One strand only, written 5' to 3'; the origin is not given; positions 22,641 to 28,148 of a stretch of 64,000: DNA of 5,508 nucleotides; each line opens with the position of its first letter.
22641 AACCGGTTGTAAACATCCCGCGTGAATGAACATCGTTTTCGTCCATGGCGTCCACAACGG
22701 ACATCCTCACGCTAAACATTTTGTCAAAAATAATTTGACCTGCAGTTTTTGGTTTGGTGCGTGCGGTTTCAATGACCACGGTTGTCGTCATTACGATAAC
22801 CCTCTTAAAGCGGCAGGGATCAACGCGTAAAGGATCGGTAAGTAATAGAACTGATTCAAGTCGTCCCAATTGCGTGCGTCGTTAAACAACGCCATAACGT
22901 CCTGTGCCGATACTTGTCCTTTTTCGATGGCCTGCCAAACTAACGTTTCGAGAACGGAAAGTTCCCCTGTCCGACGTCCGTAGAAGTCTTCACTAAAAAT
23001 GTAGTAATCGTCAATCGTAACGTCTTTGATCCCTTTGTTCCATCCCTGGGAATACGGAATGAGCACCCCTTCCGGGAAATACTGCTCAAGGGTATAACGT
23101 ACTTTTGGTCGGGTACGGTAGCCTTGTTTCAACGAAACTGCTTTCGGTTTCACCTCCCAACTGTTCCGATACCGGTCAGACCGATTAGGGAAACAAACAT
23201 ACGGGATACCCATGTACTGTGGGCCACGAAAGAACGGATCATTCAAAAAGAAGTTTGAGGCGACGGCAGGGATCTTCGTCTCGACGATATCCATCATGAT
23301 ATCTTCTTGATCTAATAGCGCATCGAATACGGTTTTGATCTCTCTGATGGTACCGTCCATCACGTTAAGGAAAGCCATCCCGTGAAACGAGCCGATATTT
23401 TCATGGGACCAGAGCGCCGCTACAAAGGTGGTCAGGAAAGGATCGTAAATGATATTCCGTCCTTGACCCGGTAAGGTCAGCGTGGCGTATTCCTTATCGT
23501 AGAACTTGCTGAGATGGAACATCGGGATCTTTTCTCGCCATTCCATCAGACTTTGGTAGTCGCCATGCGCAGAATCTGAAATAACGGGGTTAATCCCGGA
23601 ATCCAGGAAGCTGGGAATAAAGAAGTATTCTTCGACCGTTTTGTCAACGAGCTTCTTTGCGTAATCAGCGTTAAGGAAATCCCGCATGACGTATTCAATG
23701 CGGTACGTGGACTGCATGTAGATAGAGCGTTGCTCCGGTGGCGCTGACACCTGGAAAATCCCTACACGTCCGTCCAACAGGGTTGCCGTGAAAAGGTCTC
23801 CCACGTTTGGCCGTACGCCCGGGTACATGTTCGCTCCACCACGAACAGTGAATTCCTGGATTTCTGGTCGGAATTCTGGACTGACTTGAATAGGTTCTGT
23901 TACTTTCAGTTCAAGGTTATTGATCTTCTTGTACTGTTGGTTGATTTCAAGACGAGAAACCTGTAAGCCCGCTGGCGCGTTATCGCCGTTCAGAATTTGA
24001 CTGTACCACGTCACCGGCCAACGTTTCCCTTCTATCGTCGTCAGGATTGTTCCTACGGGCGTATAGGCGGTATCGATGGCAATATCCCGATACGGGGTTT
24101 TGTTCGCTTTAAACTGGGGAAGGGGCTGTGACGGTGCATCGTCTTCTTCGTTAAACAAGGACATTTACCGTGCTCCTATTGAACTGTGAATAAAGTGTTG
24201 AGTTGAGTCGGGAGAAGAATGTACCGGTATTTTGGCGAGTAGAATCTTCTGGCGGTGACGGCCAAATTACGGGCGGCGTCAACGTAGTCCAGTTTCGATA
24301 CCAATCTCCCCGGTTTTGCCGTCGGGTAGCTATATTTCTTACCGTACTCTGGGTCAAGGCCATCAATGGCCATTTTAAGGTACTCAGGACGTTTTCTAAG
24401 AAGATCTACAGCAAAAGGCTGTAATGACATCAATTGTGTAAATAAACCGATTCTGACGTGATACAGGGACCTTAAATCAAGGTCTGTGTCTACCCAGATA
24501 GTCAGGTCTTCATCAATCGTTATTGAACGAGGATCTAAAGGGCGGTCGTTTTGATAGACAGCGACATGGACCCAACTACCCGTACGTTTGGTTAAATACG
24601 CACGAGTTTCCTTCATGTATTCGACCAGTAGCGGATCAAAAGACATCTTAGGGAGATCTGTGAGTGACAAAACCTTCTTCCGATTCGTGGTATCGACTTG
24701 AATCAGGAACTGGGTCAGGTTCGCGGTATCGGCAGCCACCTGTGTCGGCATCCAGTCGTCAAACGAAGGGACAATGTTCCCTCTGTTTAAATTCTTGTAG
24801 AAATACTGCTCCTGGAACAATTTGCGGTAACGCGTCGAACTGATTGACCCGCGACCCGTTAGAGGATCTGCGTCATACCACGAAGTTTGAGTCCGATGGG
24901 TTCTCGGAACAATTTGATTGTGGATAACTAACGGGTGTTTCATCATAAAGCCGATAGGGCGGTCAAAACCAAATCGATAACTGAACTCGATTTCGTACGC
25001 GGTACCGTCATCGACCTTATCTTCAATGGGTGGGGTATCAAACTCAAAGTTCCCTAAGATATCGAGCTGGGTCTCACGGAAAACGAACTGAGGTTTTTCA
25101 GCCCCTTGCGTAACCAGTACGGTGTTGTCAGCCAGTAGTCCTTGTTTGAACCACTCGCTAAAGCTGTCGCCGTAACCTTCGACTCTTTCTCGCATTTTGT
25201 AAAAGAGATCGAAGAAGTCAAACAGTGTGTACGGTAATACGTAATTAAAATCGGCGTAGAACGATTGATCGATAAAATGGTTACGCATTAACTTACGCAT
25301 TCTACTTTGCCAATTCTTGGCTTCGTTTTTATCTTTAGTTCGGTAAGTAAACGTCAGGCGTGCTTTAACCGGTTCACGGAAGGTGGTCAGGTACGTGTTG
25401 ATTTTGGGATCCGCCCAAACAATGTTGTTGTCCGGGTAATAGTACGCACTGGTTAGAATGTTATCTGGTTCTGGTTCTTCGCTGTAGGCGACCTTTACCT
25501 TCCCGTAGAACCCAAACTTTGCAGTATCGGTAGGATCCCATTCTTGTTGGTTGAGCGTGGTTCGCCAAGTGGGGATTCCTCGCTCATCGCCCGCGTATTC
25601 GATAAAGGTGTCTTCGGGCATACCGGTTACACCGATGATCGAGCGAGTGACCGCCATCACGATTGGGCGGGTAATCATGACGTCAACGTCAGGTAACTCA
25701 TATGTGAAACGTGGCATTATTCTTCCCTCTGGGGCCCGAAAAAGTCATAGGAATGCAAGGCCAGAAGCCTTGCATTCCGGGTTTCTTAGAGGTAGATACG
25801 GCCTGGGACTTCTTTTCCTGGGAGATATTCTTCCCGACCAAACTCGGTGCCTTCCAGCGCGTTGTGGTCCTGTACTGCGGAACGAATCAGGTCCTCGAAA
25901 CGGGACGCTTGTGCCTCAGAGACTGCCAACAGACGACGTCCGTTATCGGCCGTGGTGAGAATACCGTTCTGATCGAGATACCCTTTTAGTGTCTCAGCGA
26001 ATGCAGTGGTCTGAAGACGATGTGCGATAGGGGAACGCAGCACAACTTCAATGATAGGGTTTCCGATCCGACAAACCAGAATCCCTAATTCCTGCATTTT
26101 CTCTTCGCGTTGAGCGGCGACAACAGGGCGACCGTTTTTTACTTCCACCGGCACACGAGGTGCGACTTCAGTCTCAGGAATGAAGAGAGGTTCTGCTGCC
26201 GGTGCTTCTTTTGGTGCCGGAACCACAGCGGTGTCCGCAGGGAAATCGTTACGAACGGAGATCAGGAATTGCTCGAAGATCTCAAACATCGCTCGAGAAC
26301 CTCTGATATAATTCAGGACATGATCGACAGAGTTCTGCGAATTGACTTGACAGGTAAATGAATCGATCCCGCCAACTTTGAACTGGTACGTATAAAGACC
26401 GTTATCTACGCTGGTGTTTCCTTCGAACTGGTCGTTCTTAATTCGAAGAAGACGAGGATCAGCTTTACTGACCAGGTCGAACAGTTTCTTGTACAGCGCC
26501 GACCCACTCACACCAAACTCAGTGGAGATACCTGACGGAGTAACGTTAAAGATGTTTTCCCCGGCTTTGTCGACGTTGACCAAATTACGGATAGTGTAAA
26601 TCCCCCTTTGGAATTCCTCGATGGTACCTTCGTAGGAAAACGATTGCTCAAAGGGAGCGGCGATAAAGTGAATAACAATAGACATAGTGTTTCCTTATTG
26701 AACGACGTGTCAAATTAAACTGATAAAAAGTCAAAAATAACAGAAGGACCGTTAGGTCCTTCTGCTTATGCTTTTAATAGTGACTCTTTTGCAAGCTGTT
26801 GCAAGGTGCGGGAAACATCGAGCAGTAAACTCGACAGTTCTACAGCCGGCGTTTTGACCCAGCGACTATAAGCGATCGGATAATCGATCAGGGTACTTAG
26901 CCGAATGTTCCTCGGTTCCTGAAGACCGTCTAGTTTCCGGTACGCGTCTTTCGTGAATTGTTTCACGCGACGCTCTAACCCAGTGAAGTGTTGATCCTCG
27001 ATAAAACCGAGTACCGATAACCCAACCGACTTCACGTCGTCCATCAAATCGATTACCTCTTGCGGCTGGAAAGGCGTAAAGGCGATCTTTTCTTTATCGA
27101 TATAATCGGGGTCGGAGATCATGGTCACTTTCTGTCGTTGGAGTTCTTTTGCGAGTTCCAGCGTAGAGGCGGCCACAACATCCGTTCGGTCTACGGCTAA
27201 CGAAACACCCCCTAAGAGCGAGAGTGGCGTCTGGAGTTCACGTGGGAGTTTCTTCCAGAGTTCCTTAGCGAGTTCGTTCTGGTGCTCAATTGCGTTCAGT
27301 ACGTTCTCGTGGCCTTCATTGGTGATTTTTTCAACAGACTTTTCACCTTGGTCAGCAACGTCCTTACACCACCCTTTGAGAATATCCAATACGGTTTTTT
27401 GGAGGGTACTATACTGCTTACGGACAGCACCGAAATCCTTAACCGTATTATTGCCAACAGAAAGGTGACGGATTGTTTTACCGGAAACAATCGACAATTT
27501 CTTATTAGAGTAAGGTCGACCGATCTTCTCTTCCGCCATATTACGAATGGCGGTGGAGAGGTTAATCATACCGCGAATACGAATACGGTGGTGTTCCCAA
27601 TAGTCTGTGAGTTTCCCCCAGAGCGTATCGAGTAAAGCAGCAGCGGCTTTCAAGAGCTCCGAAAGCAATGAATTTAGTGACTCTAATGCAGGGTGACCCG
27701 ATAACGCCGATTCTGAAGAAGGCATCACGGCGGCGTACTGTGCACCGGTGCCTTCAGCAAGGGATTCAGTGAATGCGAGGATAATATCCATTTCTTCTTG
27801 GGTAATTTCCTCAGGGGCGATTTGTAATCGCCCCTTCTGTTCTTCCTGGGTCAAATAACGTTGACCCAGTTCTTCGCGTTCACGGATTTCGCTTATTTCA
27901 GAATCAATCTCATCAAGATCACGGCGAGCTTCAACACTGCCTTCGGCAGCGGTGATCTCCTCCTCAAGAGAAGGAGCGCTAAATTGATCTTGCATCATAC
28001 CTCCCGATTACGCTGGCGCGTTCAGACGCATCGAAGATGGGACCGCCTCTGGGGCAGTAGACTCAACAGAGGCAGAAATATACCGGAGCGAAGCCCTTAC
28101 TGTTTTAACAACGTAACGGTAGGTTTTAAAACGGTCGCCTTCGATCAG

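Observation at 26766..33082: Tandem array of 3-4 paralogous genes with acidic N-terminal extensions: candidate inner-body / ejected internal head proteins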

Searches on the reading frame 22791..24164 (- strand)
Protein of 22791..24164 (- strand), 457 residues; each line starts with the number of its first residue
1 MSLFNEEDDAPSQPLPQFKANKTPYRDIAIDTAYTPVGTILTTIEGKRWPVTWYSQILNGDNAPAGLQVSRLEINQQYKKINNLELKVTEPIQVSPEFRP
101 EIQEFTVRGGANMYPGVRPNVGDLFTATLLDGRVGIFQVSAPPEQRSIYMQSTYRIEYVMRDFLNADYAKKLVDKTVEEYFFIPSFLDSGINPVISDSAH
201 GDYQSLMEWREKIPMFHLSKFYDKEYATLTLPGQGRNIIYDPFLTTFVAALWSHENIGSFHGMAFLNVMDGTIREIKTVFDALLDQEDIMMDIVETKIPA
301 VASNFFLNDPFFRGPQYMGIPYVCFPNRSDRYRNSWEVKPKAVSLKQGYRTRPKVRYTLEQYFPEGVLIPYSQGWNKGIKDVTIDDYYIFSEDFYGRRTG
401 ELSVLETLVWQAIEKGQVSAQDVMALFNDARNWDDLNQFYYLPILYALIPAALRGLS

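Call 48: search_protein_families(library=pfam, proteins=[window:22791-24164:-], max_evalue=0.001)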
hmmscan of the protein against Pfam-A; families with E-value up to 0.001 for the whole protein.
window:22791-24164:- (457 aa): 2 families
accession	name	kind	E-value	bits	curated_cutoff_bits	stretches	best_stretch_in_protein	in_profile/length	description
PF24215.1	H_T_assoc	-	1.6e-72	244.3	27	1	203-455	2-236/237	Phage head to tail associated domain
PF24214.1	Phage_H_T_join_2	-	2.7e-58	197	23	1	24-196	1-170/170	Putative phage head-tail joining protein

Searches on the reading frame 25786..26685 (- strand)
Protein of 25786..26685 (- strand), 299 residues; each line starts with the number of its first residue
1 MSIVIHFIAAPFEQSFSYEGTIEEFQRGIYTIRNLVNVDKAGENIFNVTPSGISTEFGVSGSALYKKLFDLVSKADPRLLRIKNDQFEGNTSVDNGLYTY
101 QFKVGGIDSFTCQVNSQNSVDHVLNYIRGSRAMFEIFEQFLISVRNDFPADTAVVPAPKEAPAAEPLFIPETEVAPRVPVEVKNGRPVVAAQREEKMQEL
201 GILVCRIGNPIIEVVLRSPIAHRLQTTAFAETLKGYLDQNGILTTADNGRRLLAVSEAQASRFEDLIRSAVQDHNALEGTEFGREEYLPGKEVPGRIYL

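Call 7: search_protein_families(library=phrogs, proteins=[window:25786-26685:-], max_evalue=0.01)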
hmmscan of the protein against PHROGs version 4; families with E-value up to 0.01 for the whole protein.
window:25786-26685:- (299 aa): 0 families

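Call 8: search_protein_families(library=pfam, proteins=[window:25786-26685:-], max_evalue=0.1)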
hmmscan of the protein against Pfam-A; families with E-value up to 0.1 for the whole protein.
window:25786-26685:- (299 aa): 0 families

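Call 67: find_homologous_proteins(query=window:25786-26685:-, max_evalue=0.001)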
Query window:25786-26685:- (299 aa): 4 proteins with E <= 0.001 among 1537 candidates.
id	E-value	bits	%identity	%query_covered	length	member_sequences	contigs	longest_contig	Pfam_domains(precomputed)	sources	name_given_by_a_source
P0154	5.0e-190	648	98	100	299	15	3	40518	-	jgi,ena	-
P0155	5.5e-111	389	60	100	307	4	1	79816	-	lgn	-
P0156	7.9e-110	385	58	100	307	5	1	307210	-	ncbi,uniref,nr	ncbi:hypothetical protein MOC16_gp011 [Klebsiella phage vB_KpM_FBKp24]|uniref:Uncharacterized protei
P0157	7.1e-92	326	52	100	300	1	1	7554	-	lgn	-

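Call 84: predict_structure(alignment_id=A4)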
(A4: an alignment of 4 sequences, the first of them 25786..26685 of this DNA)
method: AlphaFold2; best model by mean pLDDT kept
length: 299 residues; sequences in the alignment: 4
mean_pLDDT: 58.0   pTM: 0.35
mean pLDDT of the five models: 58.0, 47.8, 47.3, 44.8, 43.3
residues with pLDDT >= 90: 0; 70-90: 104; 50-70: 75; < 50: 120
segments of 3 or more residues with pLDDT < 50: 1-26, 28-78, 152-194
pLDDT, mean of each block of 10 residues (from residue 1): 28 34 44 34 31 40 44 45 64 66 71 70 67 66 66 41 35 34 33 63 74 84 80 74 59 74 84 83 78 75
secondary structure, 60 per line:
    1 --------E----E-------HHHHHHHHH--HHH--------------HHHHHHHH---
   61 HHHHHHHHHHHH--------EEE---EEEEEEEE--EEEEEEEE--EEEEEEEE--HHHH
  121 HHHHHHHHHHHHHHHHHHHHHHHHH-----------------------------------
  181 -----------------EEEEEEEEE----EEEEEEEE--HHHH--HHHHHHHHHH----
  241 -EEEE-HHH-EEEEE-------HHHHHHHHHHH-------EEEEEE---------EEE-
elements in order: H22-30 H50-57 H61-72 E81-83 E87-94 E97-104 E107-114 H117-145 E198-206 E211-218 H221-224 H227-236 E242-245 E251-255 H263-273 E281-286 E296-298

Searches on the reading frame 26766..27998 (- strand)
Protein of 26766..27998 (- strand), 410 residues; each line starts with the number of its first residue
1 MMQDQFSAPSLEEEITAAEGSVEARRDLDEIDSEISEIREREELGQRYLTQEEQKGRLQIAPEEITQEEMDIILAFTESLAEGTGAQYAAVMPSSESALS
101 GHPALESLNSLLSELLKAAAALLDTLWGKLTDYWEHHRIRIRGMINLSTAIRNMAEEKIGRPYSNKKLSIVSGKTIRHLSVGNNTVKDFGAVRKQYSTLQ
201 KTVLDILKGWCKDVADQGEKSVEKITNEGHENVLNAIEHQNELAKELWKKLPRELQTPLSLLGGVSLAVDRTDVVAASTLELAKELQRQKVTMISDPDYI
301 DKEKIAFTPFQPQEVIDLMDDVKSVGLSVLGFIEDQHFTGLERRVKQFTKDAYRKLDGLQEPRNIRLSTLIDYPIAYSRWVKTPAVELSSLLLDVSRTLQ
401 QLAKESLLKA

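Call 7: search_protein_families(library=phrogs, proteins=[window:26766-27998:-], max_evalue=0.01)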
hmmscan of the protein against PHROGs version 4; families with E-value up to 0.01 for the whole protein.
window:26766-27998:- (410 aa): 1 family
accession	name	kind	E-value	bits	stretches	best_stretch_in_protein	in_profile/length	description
phrog_12254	-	head and packaging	0.00012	22.3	1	86-392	47-356/372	internal head protein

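Call 8: search_protein_families(library=pfam, proteins=[window:26766-27998:-], max_evalue=0.1)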
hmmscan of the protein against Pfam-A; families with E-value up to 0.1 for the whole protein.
window:26766-27998:- (410 aa): 2 families
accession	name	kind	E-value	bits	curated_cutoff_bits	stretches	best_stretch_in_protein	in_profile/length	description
PF12699.13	phiKZ_IP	-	9.1e-11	42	27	1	27-287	5-275/387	phiKZ-like phage internal head proteins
PF17274.7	DUF5339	-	0.055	14.8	27.7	0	211-256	5-51/70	Family of unknown function (DUF5339)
